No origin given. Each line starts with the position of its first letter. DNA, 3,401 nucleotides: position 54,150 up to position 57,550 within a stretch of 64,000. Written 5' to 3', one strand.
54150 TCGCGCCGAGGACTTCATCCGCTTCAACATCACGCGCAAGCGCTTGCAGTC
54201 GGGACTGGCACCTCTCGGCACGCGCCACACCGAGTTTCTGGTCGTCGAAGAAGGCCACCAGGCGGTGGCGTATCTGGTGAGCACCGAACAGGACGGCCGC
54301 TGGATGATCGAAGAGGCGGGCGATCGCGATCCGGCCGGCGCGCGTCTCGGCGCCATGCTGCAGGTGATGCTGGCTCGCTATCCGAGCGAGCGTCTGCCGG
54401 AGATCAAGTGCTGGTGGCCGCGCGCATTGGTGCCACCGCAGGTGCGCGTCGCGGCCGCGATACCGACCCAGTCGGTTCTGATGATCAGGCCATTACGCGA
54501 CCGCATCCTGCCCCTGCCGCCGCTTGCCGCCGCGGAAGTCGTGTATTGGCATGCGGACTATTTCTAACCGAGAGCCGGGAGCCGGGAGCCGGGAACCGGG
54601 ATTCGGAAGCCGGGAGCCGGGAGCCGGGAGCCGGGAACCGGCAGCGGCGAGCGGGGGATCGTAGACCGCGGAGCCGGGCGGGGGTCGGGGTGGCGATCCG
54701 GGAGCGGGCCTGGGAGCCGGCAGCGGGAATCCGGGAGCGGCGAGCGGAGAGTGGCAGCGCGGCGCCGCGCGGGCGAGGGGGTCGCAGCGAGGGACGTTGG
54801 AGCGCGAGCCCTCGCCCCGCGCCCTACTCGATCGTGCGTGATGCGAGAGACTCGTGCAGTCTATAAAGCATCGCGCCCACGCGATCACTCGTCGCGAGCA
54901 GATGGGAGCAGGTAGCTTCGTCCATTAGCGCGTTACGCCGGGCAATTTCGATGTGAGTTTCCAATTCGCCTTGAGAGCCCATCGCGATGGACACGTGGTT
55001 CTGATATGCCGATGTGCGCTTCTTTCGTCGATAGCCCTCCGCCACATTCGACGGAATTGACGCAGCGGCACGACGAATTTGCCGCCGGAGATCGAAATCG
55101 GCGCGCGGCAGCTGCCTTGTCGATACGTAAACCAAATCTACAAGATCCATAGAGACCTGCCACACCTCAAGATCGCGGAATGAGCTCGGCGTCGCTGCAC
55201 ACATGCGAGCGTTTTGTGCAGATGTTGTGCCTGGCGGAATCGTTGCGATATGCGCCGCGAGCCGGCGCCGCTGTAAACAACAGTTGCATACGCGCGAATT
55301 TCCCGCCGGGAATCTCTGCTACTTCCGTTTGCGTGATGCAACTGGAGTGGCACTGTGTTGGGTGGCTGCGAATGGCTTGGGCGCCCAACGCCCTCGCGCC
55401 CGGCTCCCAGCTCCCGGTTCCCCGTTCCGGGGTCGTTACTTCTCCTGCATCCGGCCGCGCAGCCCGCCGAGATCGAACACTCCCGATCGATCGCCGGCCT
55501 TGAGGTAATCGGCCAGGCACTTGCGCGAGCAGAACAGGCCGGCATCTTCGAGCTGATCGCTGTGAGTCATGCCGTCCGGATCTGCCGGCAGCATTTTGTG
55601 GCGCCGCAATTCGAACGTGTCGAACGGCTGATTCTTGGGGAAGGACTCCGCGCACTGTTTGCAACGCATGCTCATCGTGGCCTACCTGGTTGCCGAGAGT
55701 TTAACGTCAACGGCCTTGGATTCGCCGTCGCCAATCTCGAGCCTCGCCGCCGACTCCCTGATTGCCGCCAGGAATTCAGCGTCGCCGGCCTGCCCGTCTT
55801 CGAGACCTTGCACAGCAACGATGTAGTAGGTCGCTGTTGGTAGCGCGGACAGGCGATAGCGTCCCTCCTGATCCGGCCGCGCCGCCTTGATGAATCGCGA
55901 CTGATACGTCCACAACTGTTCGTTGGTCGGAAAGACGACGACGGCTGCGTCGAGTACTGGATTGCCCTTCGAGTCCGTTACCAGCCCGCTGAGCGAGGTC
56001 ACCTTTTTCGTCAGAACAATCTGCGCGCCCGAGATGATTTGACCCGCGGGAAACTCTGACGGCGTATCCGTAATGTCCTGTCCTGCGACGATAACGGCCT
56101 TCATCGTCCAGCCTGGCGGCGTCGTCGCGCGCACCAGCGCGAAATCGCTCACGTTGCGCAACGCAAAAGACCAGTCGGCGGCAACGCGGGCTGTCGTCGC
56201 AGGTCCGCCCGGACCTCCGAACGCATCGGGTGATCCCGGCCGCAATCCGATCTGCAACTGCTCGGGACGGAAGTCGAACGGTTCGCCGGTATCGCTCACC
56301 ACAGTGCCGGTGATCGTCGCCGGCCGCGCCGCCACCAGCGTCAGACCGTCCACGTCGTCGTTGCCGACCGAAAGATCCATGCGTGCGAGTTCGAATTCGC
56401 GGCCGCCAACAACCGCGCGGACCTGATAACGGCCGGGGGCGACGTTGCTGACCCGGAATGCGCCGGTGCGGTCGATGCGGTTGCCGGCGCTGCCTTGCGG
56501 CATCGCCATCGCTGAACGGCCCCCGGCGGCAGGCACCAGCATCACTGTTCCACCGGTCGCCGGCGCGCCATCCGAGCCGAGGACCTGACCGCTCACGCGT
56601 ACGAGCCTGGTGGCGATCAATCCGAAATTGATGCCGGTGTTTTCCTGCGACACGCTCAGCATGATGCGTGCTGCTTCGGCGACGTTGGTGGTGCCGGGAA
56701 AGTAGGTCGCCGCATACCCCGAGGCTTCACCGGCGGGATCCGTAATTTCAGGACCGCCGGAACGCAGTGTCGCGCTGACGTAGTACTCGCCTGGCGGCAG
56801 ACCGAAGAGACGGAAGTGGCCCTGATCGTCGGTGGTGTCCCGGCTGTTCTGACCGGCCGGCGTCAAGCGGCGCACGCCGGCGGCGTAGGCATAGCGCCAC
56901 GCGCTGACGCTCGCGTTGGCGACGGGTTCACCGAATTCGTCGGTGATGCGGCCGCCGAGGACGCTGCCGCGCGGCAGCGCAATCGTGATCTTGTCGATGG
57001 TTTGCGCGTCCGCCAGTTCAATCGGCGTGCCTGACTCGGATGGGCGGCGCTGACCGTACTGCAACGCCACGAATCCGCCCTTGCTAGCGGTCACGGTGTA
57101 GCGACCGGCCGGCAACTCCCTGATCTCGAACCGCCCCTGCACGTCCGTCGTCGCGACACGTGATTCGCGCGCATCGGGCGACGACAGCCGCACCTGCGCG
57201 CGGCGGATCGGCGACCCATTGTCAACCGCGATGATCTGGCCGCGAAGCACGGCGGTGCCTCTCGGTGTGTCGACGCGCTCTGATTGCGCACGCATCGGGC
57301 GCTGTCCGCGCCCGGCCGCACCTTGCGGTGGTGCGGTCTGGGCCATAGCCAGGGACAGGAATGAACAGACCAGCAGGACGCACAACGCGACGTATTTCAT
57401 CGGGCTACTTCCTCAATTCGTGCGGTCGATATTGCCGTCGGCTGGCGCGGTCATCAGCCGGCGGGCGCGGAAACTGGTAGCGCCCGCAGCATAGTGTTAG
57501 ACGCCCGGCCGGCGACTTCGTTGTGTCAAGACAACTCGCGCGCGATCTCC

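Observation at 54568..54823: Dispersed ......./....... microsatellite family, always G-rich on the sense strand and matching the G-quadruplex motif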

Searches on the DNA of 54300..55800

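Call 31: search_rna_families(source=window, start=54300, end=55800, threshold=evalue, max_evalue=5)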
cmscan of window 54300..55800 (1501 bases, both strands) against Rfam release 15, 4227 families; matches with E-value up to 5: 1.
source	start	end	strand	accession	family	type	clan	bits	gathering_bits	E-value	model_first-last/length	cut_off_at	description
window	55313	55394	-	RF03142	L2-Alphaproteobacteria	Cis-reg; leader;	-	14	37.8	1.8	1-66/66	no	L2-Alphaproteobacteria ribosomal protein leader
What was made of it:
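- On ORF-containing 23S rRNA intervening sequence: No rRNA or other Rfam family is found in 54300-55800 (call 31).
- Tried and rejected: A scan of 54300-55800 at a permissive threshold gave only one sub-threshold chance hit (call 31).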

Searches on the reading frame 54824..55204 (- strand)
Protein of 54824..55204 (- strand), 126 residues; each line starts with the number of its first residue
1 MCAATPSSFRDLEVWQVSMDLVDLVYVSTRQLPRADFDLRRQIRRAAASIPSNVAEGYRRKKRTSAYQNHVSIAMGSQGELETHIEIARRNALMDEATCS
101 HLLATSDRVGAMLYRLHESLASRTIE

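Call 13: search_protein_families(library=pfam, proteins=[window:54824-55204:-])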
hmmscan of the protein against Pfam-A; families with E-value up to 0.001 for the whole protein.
window:54824-55204:- (126 aa): 1 family
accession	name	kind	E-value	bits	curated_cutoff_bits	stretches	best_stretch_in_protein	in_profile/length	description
PF05635.17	23S_rRNA_IVP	-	1.4e-27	96.4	33.8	1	10-114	1-105/106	23S rRNA-intervening sequence protein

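Call 24: find_related_loci(query=window:54827-55204:-, collection=metagenome_contigs, flank=3000)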
Query window:54827-55204:- (126 aa) in metagenome_contigs; peptide patterns used: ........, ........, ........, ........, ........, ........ (x = any residue, [..] = any of these).
338 stretches matched a pattern; 61 encode a relative of the query (tblastn E <= 1e-3); 61 distinct loci.
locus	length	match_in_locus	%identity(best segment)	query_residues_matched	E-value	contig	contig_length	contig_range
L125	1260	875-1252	100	1-126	1e-89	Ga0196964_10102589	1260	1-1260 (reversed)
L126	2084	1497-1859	69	1-121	5e-57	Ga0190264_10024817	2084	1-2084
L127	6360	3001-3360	72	1-120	8e-56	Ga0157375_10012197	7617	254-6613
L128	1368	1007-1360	70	5-122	8e-58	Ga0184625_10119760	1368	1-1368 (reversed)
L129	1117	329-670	69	7-120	2e-58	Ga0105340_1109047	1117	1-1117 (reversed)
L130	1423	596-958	69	7-126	3e-57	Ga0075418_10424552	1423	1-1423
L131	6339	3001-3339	71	8-120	7e-55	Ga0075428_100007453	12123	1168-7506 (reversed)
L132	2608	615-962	66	7-122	7e-52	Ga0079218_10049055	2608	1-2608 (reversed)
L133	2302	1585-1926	68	8-121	5e-52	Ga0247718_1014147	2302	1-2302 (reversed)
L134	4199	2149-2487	65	8-120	2e-49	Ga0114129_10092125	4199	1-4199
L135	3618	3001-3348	66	7-122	2e-48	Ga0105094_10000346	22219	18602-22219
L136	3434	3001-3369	63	2-121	4e-48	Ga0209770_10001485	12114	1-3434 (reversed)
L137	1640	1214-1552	65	8-120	1e-48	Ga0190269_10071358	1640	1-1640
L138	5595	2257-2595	66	8-120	2e-47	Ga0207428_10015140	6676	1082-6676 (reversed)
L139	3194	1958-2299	63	7-120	1e-46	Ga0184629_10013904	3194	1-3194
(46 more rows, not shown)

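Call 32: search_protein_families(library=ncbifam, proteins=[window:54824-55204:-], max_evalue=0.01)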
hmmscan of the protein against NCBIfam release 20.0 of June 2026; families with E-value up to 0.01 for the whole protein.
window:54824-55204:- (126 aa): 3 families
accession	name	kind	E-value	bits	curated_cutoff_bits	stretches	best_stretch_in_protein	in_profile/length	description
NF008911.0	PRK12275.1-2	subfamily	7.3e-29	100.7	137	1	8-120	3-115/118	hypothetical protein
TIGR02436.1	TIGR02436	subfamily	1.7e-25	89.3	24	1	14-120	1-108/109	four helix bundle protein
NF008912.0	PRK12275.1-6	subfamily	9.7e-20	70.8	124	1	8-121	2-112/117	hypothetical protein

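Call 33: search_protein_families(library=padloc, proteins=[window:54824-55204:-], max_evalue=0.01)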
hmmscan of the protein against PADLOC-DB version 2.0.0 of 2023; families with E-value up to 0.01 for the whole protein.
window:54824-55204:- (126 aa): 0 families
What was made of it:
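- On Anti-phage defence systems (PADLOC): Call 33: no family matched the cargo protein or the 79-aa neighbour.
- Tried and rejected: No defence family matched (call 33).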

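Call 36: find_encoding_contigs(protein=window:54824-55204:-, flank=3000, max_places=10)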
Protein window:54824-55204:- (126 aa): 1 contig read that carries it; 1 place shown.
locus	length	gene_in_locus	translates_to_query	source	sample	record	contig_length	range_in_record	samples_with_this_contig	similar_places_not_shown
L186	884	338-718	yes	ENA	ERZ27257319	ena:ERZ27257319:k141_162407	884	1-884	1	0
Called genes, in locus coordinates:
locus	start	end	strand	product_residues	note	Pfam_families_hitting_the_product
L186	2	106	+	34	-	?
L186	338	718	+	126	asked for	PF05635:23S_rRNA_IVP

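Call 65: search_solved_structures(query=window:54827-55204:-, max_evalue=1)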
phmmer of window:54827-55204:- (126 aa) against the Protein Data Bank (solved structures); distinct sequences matched with E-value up to 1: 6.
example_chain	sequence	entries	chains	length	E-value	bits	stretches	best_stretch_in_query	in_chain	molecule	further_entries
2gsc_A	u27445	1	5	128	1.6e-15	60.6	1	10-94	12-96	Putative uncharacterized protein XCC0516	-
9bra_R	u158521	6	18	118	0.016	18.8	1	41-94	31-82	V-type proton ATPase subunit G 2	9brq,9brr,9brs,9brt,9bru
6vq6_M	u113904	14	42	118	0.022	18.4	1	41-93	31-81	V-type proton ATPase subunit G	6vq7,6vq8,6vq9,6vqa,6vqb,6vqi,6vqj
6xbw_M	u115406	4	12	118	0.027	18.1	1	41-94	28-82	V-type proton ATPase subunit G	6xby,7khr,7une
6khd_A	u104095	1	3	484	0.13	15.8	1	21-80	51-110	Dual specificity protein kinase CLK1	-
2rld_A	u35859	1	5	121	0.19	15.4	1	34-94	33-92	Uncharacterized protein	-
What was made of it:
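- On ORF-containing 23S rRNA intervening sequence: Calls 13, 32 and 65.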

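Call 90: find_homologous_proteins(query=window:54827-55204:-, max_evalue=1e-10)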
Query window:54827-55204:- (126 aa): 524 proteins with E <= 1e-10 among 546 candidates; the best 120 are listed.
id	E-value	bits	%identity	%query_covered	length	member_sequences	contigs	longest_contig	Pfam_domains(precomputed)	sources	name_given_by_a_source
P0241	2.1e-61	223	100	86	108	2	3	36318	PF05635.18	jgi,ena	-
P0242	1.7e-52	194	78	96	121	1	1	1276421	PF05635.18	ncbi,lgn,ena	-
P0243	6.5e-52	192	78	90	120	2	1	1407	PF05635.18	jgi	jgi:four helix bundle protein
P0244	2.2e-51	191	73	95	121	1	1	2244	PF05635.18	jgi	jgi:four helix bundle protein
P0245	1.7e-50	188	73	95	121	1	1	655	PF05635.18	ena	-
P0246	2.8e-49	184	73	90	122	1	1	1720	PF22296.3,PF05635.18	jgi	jgi:four helix bundle protein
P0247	3.8e-49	183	73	94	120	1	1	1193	PF05635.18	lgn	-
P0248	5.3e-49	183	73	90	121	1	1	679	PF05635.18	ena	-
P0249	6.3e-49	183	69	96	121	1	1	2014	PF05635.18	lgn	-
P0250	7.8e-49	182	74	90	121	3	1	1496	PF05635.18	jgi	jgi:four helix bundle protein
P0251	1.6e-48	181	70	97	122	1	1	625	PF05635.18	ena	-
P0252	2.1e-48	181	73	90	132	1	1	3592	PF05635.18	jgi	jgi:four helix bundle protein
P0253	2.5e-48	181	73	90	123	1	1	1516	PF05635.18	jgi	jgi:four helix bundle protein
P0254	2.7e-48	181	76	90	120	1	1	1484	PF05635.18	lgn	-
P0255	4.4e-48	180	68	95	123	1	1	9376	PF05635.18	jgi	jgi:four helix bundle protein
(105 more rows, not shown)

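Call 91: search_protein_families(library=pfam, proteins=[P0246, P0242, window:54827-55204:-], max_evalue=1)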
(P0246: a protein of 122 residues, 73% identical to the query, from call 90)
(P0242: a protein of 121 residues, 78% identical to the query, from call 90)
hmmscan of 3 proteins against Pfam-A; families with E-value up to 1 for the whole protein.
P0246 (122 aa): 2 families
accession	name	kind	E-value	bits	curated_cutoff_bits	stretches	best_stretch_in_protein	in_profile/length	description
PF05635.17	23S_rRNA_IVP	-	2.1e-28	99.1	33.8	1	10-114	1-105/106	23S rRNA-intervening sequence protein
PF22296.2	bAvd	-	0.0002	22.3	40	1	20-115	9-102/107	bAvd-like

P0242 (121 aa): 1 family
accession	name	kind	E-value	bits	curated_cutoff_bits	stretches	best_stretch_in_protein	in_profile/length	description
PF05635.17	23S_rRNA_IVP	-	5.7e-25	88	33.8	1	10-114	1-105/106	23S rRNA-intervening sequence protein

window:54827-55204:- (126 aa): 3 families
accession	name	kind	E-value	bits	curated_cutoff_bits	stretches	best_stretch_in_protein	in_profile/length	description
PF05635.17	23S_rRNA_IVP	-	1.4e-27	96.4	33.8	1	10-114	1-105/106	23S rRNA-intervening sequence protein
PF01700.22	Orbi_VP3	-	0.0089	14.2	27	1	19-86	683-749/887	Orbivirus VP3 (T2) protein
PF21591.2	Hera_DD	-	0.11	12.7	27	1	96-123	8-35/52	RNA helicase Hera, dimerization domain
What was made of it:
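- A close homologue of the protein gives a weak, sub-threshold match to the nucleic-acid-binding DGR accessory protein bAvd (call 91).
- Tried and rejected: A close homologue of the cargo protein shows only weak similarity to bAvd (E 2e-4, below cutoff, call 91), and no reverse transcriptase is nearby.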

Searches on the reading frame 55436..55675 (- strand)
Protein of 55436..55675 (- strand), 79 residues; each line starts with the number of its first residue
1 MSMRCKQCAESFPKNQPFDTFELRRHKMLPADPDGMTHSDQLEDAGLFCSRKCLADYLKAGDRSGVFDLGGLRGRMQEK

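Call 13: search_protein_families(library=pfam, proteins=[window:55436-55675:-])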
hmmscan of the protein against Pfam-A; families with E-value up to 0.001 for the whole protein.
window:55436-55675:- (79 aa): 0 families

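Call 32: search_protein_families(library=ncbifam, proteins=[window:55436-55675:-], max_evalue=0.01)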
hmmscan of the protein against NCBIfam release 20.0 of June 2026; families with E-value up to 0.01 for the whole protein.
window:55436-55675:- (79 aa): 0 families

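Call 33: search_protein_families(library=padloc, proteins=[window:55436-55675:-], max_evalue=0.01)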
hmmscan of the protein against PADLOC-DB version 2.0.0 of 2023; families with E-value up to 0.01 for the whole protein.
window:55436-55675:- (79 aa): 0 families

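Call 37: find_encoding_contigs(protein=window:55436-55675:-, flank=3000, max_places=10)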
Protein window:55436-55675:- (79 aa): 7 contigs read that carry it; 7 places shown.
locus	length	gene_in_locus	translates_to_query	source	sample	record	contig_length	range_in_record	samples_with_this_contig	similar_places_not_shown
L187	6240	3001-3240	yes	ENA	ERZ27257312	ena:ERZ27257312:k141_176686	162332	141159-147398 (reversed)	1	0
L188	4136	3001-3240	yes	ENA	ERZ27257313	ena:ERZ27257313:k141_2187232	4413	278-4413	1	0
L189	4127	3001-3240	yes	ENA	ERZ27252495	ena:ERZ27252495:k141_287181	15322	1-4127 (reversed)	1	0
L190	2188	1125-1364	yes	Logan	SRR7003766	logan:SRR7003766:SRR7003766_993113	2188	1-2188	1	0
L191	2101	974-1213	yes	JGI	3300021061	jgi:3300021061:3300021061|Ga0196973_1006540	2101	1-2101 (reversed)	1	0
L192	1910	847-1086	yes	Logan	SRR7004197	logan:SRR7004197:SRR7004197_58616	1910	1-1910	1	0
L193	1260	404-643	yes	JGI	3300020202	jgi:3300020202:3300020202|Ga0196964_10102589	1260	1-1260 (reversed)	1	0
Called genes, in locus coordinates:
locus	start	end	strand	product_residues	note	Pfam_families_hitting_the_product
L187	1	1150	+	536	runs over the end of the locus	PF00070:Pyr_redox (faint), PF00890:FAD_binding_2 (weak), PF01266:DAO, PF01593:Amino_oxidase (faint), PF03486:HI0933_like (faint), PF12831:FAD_oxidored (weak), PF13450:NAD_binding_8, PF01266:DAO (weak), +1 more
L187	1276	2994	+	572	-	PF00775:Dioxygenase_C (faint), PF02369:Big_1 (faint), PF10670:DUF4198 (faint), PF13620:CarboxypepD_reg, PF13715:CarbopepD_reg_2 (faint), PF17802:SpaA (faint), PF20598:DUF6795 (faint), PF13620:CarboxypepD_reg, +4 more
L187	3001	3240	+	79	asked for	-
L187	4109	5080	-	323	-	PF13527:Acetyltransf_9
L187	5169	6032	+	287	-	-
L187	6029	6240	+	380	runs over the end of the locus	-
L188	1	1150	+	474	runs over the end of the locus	?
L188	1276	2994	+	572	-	PF00775:Dioxygenase_C (faint), PF02369:Big_1 (faint), PF10670:DUF4198 (faint), PF13620:CarboxypepD_reg, PF13715:CarbopepD_reg_2 (faint), PF17802:SpaA (faint), PF20598:DUF6795 (faint), PF13620:CarboxypepD_reg, +4 more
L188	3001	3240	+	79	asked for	-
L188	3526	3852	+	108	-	PF05635:23S_rRNA_IVP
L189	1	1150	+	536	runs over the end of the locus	PF00070:Pyr_redox (faint), PF00890:FAD_binding_2 (weak), PF01266:DAO, PF01593:Amino_oxidase (faint), PF03486:HI0933_like (faint), PF12831:FAD_oxidored (weak), PF13450:NAD_binding_8, PF01266:DAO (weak), +1 more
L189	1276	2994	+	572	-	PF00775:Dioxygenase_C (faint), PF02369:Big_1 (faint), PF10670:DUF4198 (faint), PF13620:CarboxypepD_reg, PF13715:CarbopepD_reg_2 (faint), PF17802:SpaA (faint), PF20598:DUF6795 (faint), PF13620:CarboxypepD_reg, +4 more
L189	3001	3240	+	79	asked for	-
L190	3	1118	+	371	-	?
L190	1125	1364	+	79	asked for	-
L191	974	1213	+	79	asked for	-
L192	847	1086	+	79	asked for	-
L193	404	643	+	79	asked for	-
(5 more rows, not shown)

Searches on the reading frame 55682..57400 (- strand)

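Call 13: search_protein_families(library=pfam, proteins=[window:55682-57400:-])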
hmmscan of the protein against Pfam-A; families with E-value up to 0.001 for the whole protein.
window:55682-57400:- (572 aa): 11 families
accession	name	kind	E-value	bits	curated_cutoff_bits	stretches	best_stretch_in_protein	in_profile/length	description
PF13620.12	CarboxypepD_reg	-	5.4e-41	139.3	32.3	4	52-115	2-64/82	Carboxypeptidase regulatory-like domain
PF13715.12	CarbopepD_reg_2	-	1.1e-13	51.4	32.2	1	53-113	2-58/88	CarboxypepD_reg-like domain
PF17210.9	SdrD_B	-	9.6e-13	48.8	29.7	0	63-107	22-66/112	SdrD B-like domain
PF00775.27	Dioxygenase_C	-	1.7e-11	44.3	27.3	1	147-209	31-99/182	Dioxygenase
PF10670.15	DUF4198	-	2.9e-10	41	34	0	157-212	157-207/209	Domain of unknown function (DUF4198)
PF17802.7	SpaA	-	2.6e-09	37.5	23.1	0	60-104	9-57/91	Prealbumin-like fold domain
PF02369.22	Big_1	-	8.4e-09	35.9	34.9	0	60-107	28-80/93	Bacterial Ig-like domain (group 1)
PF14686.12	fn3_3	-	9.8e-08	32.1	24.4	0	83-111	29-57/75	Polysaccharide lyase family 4, domain II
PF09430.16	EMC7_beta-sandw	-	7e-07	29.9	26.6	0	66-107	8-47/122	ER membrane protein complex subunit 7, beta-sandwich domain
PF20598.4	DUF6795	-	1.7e-05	25.5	27.4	0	150-198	3-43/103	Domain of unknown function (DUF6795)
PF24421.1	Ig_J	-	0.00067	20.2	29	0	70-105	45-82/104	Tip attachment protein J, Ig-like domain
